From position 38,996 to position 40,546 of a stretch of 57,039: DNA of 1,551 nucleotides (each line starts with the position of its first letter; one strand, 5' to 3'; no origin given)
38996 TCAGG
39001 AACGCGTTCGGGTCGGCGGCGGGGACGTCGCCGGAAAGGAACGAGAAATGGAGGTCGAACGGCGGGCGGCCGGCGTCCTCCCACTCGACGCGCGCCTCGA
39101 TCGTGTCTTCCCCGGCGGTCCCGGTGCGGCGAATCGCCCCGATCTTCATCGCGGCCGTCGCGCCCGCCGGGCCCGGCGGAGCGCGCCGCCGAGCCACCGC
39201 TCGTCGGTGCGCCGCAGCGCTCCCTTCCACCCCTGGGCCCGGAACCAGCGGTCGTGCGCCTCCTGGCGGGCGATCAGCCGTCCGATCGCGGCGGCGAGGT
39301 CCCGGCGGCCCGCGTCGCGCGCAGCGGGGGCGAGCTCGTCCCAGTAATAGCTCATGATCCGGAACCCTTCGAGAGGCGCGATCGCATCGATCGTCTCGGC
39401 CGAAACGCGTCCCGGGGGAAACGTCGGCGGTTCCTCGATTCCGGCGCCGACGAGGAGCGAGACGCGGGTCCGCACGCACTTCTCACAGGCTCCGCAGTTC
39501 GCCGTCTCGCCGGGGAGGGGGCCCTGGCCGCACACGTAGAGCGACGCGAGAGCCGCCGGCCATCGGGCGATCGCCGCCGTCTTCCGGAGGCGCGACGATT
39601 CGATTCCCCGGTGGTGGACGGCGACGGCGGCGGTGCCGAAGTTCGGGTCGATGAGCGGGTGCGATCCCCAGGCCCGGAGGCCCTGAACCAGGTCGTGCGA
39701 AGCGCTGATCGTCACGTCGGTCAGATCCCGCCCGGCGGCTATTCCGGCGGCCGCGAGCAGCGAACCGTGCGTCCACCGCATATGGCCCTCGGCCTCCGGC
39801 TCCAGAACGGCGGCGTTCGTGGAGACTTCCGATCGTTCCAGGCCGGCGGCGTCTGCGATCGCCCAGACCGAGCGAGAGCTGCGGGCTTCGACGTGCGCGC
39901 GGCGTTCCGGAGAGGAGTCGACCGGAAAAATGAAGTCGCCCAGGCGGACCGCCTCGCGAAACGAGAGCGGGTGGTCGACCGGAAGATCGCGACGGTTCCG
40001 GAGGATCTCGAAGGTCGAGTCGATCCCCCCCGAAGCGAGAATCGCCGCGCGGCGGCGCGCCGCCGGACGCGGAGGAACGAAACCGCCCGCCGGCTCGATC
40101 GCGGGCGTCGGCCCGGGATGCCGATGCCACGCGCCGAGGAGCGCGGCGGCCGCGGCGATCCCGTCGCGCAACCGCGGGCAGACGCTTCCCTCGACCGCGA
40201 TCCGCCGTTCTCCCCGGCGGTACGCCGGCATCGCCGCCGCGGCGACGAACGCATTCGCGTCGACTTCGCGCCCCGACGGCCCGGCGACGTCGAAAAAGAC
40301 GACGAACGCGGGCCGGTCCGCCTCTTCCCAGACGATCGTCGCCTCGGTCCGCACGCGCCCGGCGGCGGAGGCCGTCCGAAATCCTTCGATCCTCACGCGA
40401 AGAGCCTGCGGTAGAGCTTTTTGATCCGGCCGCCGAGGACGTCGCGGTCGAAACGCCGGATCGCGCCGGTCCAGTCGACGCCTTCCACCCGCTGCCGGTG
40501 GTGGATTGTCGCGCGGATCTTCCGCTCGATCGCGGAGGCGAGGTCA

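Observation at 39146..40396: Domain logic of the paralogs: unknown N-domain + PP-loop/QueC-like core + helical basic tail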

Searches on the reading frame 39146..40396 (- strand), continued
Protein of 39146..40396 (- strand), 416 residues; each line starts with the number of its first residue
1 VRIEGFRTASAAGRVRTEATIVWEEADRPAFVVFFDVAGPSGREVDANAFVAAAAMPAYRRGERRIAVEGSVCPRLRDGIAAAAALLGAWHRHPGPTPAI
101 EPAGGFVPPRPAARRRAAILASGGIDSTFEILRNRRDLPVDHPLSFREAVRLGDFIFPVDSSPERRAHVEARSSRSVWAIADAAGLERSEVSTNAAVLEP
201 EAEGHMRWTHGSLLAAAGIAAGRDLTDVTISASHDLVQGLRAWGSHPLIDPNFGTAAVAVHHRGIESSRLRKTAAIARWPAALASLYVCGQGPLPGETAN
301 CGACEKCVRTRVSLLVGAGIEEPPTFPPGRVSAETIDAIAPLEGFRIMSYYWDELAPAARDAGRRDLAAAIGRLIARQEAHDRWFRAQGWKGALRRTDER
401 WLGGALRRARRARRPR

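Call 57: search_protein_families(library=pfam, proteins=[L051:7272-9068:+, L051:9065-9970:+, L051:11125-12690:+, L057:11173-12399:+, L057:12401-13990:+, L019:8541-9890:+, L019:14400-16052:+, L035:11326-13095:+, L036:11161-12936:+, L027:8646-10004:+], max_evalue=0.0001)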
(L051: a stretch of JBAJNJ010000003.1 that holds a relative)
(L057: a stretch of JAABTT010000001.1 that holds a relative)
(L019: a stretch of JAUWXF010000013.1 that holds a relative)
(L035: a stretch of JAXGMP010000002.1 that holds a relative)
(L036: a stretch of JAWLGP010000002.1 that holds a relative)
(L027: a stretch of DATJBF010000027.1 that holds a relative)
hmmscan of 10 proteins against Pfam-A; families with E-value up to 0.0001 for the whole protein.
L051:7272-9068:+ (598 aa): 0 families

L051:9065-9970:+ (301 aa): 7 families
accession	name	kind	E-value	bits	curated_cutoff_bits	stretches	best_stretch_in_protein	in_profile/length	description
PF08443.16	RimK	-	5.7e-32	111.3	21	1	103-292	1-187/188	RimK-like ATP-grasp domain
PF02955.21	GSH-S_ATP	-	1.5e-11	44.5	23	1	127-243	18-136/175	Prokaryotic glutathione synthetase, ATP-grasp domain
PF18030.7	Rimk_N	-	1e-08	35.7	26.4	1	20-96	13-90/94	RimK PreATP-grasp domain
PF14397.11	ATPgrasp_ST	-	8.9e-08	32.1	31.4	0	106-167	22-86/278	Sugar-transfer associated ATP-grasp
PF02655.19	ATP-grasp_3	-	9.2e-07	29.5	23.2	1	104-269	2-154/160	ATP-grasp domain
PF07478.18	Dala_Dala_lig_C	-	2.3e-05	24.4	24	1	114-274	3-178/204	D-ala D-ala ligase C-terminus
PF02222.28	ATP-grasp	-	8.2e-05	22.8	27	0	111-199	1-87/179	ATP-grasp domain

L051:11125-12690:+ (521 aa): 2 families
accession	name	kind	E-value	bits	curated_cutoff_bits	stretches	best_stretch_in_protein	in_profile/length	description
PF00211.25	Guanylate_cyc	-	4.2e-28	98.6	21.9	1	337-519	6-181/183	Adenylate and Guanylate cyclase catalytic domain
PF00672.30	HAMP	-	1e-12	48.6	25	1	253-305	1-53/53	HAMP domain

L057:11173-12399:+ (408 aa): 1 family
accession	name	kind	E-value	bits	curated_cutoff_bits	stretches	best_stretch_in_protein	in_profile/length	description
PF04055.27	Radical_SAM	-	1.6e-06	28.9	29.5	1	169-324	5-162/166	Radical SAM superfamily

L057:12401-13990:+ (529 aa): 2 families
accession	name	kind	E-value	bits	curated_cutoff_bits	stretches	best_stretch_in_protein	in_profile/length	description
PF00211.25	Guanylate_cyc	-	1.2e-19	71.1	21.9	1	346-518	8-174/183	Adenylate and Guanylate cyclase catalytic domain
PF00672.30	HAMP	-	1.1e-08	35.7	25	1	262-311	2-51/53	HAMP domain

L019:8541-9890:+ (449 aa): 2 families
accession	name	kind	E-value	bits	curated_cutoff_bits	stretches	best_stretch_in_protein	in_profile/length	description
PF00005.33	ABC_tran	-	3.5e-24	86.4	25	1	76-206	2-135/137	ABC transporter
PF13304.12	AAA_21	-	6.9e-07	30.1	27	0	89-129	3-63/304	AAA domain, putative AbiEii toxin, Type IV TA system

L019:14400-16052:+ (550 aa): 1 family
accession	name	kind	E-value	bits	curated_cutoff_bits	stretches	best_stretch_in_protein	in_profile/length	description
PF05199.19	GMC_oxred_C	-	5.5e-23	82.5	24.6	1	415-538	1-139/139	GMC oxidoreductase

L035:11326-13095:+ (589 aa): 1 family
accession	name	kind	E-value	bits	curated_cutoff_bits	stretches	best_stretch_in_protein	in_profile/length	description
PF04230.19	PS_pyruv_trans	-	9.6e-13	49.1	25.3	1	20-253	1-279/280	Polysaccharide pyruvyl transferase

L036:11161-12936:+ (591 aa): 3 families
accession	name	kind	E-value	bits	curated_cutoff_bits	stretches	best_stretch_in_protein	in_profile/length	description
PF05199.19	GMC_oxred_C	-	3.9e-25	89.5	24.6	1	443-565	1-138/139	GMC oxidoreductase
PF01266.30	DAO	-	1.6e-09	38.2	27.9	1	53-271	1-203/353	FAD dependent oxidoreductase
PF07992.20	Pyr_redox_2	-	1.5e-05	25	26.1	0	35-83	126-174/291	Pyridine nucleotide-disulphide oxidoreductase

L027:8646-10004:+ (452 aa): 1 family
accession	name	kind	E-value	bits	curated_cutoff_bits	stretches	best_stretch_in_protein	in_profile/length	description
PF09587.15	PGA_cap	-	1.2e-65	222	27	1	144-358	24-255/255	Bacterial capsule synthesis protein PGA_cap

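Call 67: search_protein_families(library=padloc, alignment_id=A1, max_evalue=0.1)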
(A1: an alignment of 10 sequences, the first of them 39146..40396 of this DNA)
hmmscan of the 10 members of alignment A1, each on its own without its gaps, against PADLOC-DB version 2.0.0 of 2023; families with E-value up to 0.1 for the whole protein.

A. member 1, window:39146-40396:- (416 aa): 0 families

B. families by the number of members that match (of 10 scanned): 1 family
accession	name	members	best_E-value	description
PDLC04708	PDC-M55B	1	0.017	-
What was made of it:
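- On QueC-like defence proteins (QatC of Qat, Cap9 of CBASS): PADLOC gave one unrelated weak hit, E 0.017, in 1 of 10 copies (call 67).
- Tried and rejected: PADLOC gave no defence-system match (call 67).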

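Call 97: search_protein_families(library=pfam, alignment_id=A7, max_evalue=0.00001)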
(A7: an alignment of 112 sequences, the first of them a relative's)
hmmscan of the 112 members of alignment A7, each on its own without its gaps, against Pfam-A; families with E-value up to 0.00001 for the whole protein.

A. member 1, L019:7237-8112:+ (291 aa): 1 family
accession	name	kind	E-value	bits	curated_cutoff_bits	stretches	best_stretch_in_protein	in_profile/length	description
PF01061.29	ABC2_membrane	-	5.5e-16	59.2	26.9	1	47-252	3-210/211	ABC-2 type transporter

B. families by the number of members that match (of 112 scanned): 127 families (the first 25 are shown)
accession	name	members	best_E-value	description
PF03781.23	FGE-sulfatase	6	4.2e-52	Sulfatase-modifying factor enzyme 1-like domain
PF00005.33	ABC_tran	4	1.6e-29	ABC transporter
PF01061.29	ABC2_membrane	4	2.5e-17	ABC-2 type transporter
PF13247.11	Fer4_11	4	4.4e-13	4Fe-4S dicluster domain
PF12838.12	Fer4_7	4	1e-12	4Fe-4S dicluster domain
PF13237.11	Fer4_10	4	1.3e-11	4Fe-4S dicluster domain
PF12797.12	Fer4_2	4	3.9e-11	4Fe-4S binding domain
PF13187.11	Fer4_9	4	2.2e-10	4Fe-4S dicluster domain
PF25160.1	LdpA_Fe-S-bd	4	1.8e-09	LdpA Fe-S cluster-binding domain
PF12837.12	Fer4_6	4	1.9e-09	4Fe-4S binding domain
PF00037.32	Fer4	4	4.3e-09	4Fe-4S binding domain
PF00535.33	Glycos_transf_2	3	3.2e-32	Glycosyl transferase family 2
PF00211.25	Guanylate_cyc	3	6.3e-30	Adenylate and Guanylate cyclase catalytic domain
PF13304.12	AAA_21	3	3.5e-15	AAA domain, putative AbiEii toxin, Type IV TA system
PF00672.30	HAMP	3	1.8e-14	HAMP domain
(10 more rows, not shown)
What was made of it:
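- They also include FGE-sulfatase, radical SAM, ferredoxins and adenylate cyclases (calls 57, 97).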

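Call 99: fold_search(model_id=the predicted structure, library=viral)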
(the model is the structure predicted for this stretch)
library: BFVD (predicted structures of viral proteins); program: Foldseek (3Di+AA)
matches with E <= 10: 207; with E <= 0.001: 1
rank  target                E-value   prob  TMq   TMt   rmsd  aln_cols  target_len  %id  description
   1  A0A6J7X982            5.2e-04  1.00  0.36  0.54   7.8       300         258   13  7-cyano-7-deazaguanine synthase [uncultured Caudovirales phage]
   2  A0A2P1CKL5            1.9e-03  1.00  0.33  0.29   7.2       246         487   15  7-cyano-7-deazaguanine synthase [Pantoea phage vB_PagS_Vid5]
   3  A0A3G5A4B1            4.1e-03  0.97  0.27  0.17  13.5       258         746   12  tRNA 4-thiouridine(8) synthase (Fragment) [Harvfovirus sp.]
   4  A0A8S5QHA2            6.3e-03  0.99  0.33  0.50   9.8       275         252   14  tRNA(Ile)-lysidine synthetase, N-terminal domain [Myoviridae sp. ctdNl2]
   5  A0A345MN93            4.4e-02  0.96  0.30  0.54   5.5       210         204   14  (no name in the UniProt tables at hand)
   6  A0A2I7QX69            6.9e-02  0.91  0.30  0.59   4.9       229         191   13  (no name in the UniProt tables at hand)
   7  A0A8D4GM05            1.1e-01  0.66  0.28  0.33  10.8       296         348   14  (no name in the UniProt tables at hand)
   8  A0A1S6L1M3            2.1e-01  0.66  0.30  0.35   6.8       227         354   13  (no name in the UniProt tables at hand)
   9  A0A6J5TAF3            2.6e-01  0.28  0.23  0.30  16.5       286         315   10  Uncharacterized protein [uncultured Caudovirales phage]
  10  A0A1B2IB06            2.8e-01  0.38  0.24  0.28   5.9       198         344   15  (no name in the UniProt tables at hand)
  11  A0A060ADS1            3.0e-01  0.14  0.09  0.15  13.8       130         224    9  Metallo-beta-lactamase domain protein [Enterococcus phage IME-EFm1]
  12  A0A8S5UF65            4.1e-01  0.03  0.08  0.05  22.4       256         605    5  Hydrolase [Myoviridae sp. ctcyQ27]
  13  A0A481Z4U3            4.1e-01  0.03  0.11  0.05  21.3       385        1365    9  Type III restriction enzyme, res subunit [Pithovirus LCPAC001]
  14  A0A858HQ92            4.1e-01  0.02  0.13  0.06  18.8       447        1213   10  Genome polyprotein (Fragment) [Pegivirus sp.]
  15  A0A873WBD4            4.9e-01  0.06  0.11  0.11  16.7       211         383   10  (no name in the UniProt tables at hand)
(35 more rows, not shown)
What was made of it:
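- The two top BFVD hits are phage QueCs (call 99).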

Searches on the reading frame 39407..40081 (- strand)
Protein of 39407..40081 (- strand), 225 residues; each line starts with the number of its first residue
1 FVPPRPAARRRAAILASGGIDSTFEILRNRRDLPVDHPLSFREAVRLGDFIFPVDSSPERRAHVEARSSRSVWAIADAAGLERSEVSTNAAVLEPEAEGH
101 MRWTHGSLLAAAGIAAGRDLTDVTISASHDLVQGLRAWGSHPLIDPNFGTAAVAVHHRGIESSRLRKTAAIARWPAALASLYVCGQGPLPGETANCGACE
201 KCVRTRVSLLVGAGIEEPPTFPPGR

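Call 42: predict_structure(alignment_id=A3)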
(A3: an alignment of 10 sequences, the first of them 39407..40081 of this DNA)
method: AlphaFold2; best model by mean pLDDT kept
length: 225 residues; sequences in the alignment: 10
mean_pLDDT: 79.2   pTM: 0.81
mean pLDDT of the five models: 79.2, 78.9, 78.5, 75.2, 72.6
residues with pLDDT >= 90: 99; 70-90: 65; 50-70: 39; < 50: 22
segments of 3 or more residues with pLDDT < 50: 1-5, 134-150
pLDDT, mean of each block of 10 residues (from residue 1): 49 91 95 91 87 73 90 97 83 59 68 72 77 46 44 72 91 95 89 90 94 92 76
secondary structure, 60 per line:
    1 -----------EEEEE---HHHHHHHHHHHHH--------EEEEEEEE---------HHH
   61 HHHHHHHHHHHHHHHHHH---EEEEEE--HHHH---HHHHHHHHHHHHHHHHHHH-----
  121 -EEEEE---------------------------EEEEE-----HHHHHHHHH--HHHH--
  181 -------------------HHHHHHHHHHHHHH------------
elements in order: E12-16 H20-32 E41-48 H58-78 E82-87 H90-93 H97-115 E122-126 E154-158 H164-172 H175-178 H200-213

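Call 44: fold_search(model_id=the predicted structure, library=pdb)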
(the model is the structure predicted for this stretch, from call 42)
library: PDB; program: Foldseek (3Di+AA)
matches with E <= 10: 649; with E <= 0.001: 4
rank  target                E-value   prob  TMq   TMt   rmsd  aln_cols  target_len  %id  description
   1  2der_B                2.9e-04  1.00  0.43  0.29   9.8       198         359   14  Cocrystal structure of an RNA sulfuration enzyme MnmA and tRNA-Glu in the initial tRNA binding state (released 2006-08-15)
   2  3bl5_A                3.3e-04  1.00  0.51  0.57   6.5       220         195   14  Crystal structure of QueC from Bacillus subtilis: an enzyme involved in preQ1 biosynthesis (released 2008-06-03)
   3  9lei_D                5.9e-04  1.00  0.36  0.24   8.9       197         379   16  Nitrile synthetase ArtA (released 2026-01-14)
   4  5b4f                  9.3e-04  0.94  0.31  0.25  18.1       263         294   16  Sulfur Transferase TtuA in complex with iron sulfur cluster (released 2017-05-10)
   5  2hma                  1.2e-03  1.00  0.33  0.22   5.5       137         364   14  The Crystal Structure of tRNA (5-Methylaminomethyl-2-Thiouridylate)-Methyltransferase TrmU from Streptococcus pneumoniae (released 2006-08-08)
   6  2deu_A                1.8e-03  1.00  0.30  0.20   8.9       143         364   15  Cocrystal structure of an RNA sulfuration enzyme MnmA and tRNA-Glu in the adenylated intermediate state (released 2006-08-15)
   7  2der_A                1.9e-03  1.00  0.30  0.20   9.3       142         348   13  Cocrystal structure of an RNA sulfuration enzyme MnmA and tRNA-Glu in the initial tRNA binding state (released 2006-08-15)
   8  1xng_A                2.8e-03  1.00  0.32  0.29   4.7       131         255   14  Crystal Structure of NH3-dependent NAD+ synthetase from Helicobacter pylori (released 2005-04-05)
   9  9b6c_A                4.2e-03  1.00  0.31  0.15   5.3       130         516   20  Human asparagine synthetase Arg-142 to Ile-142 (R142I) variant (released 2025-01-08)
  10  8sue_B                4.2e-03  0.97  0.32  0.16  11.3       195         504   16  Human asparagine synthetase (apo-ASNS) (released 2024-05-22)
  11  1q15_D                5.0e-03  0.97  0.26  0.13   8.3       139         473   12  Carbapenam Synthetase (released 2003-11-04)
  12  2det_A                5.3e-03  1.00  0.34  0.22   5.9       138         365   14  Cocrystal structure of an RNA sulfuration enzyme MnmA and tRNA-Glu in the pre-reaction state (released 2006-08-15)
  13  5unm_E                5.3e-03  1.00  0.32  0.28   4.3       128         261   17  LarE, a sulfur transferase involved in synthesis of the cofactor for lactate racemase, substrate free form with flexib (released 2017-08-23)
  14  5ztb_A                6.7e-03  0.99  0.29  0.22   8.0       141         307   18  Structure of Sulfurtransferase (released 2019-06-12)
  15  5ztb_B                7.5e-03  0.87  0.31  0.23  14.3       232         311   16  Structure of Sulfurtransferase (released 2019-06-12)
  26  5ztb_C                3.0e-02  0.96  0.29  0.22   7.9       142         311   18  Structure of Sulfurtransferase (released 2019-06-12)
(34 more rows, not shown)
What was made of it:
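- QueC gives the best TM-scores and is the best BFVD hit (calls 44, 99). MnmA and TilS are among the PDB hits, and ThiI and TilS are among the BFVD hits (calls 44, 99).
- On PP-loop ATP pyrophosphatase / adenine-nucleotide alpha-hydrolase superfamily: Four have E at or below 1e-3, and probability is 1.00 for the best hits (call 44).
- Closest known: ArtA / NitB ATP-dependent nitrile synthetases. Same: ArtA is a PP-loop enzyme and the third-best PDB match, E 5.9e-4 (call 44).
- Closest known: AsnB-type asparagine synthetases, beta-lactam synthetase and carbapenam synthetase. Same: They share the PP-loop fold and acyl-adenylate chemistry, and they are among the Foldseek hits (call 44).
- QueC 3bl5 gives the best TM-scores, 0.51/0.57 (call 44). 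TtuA with its Fe-S cluster, LarE, the 5ztb sulfurtransferase and YcfA are all among the best matches (call 44). ArtA is the third PDB hit (call 44).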
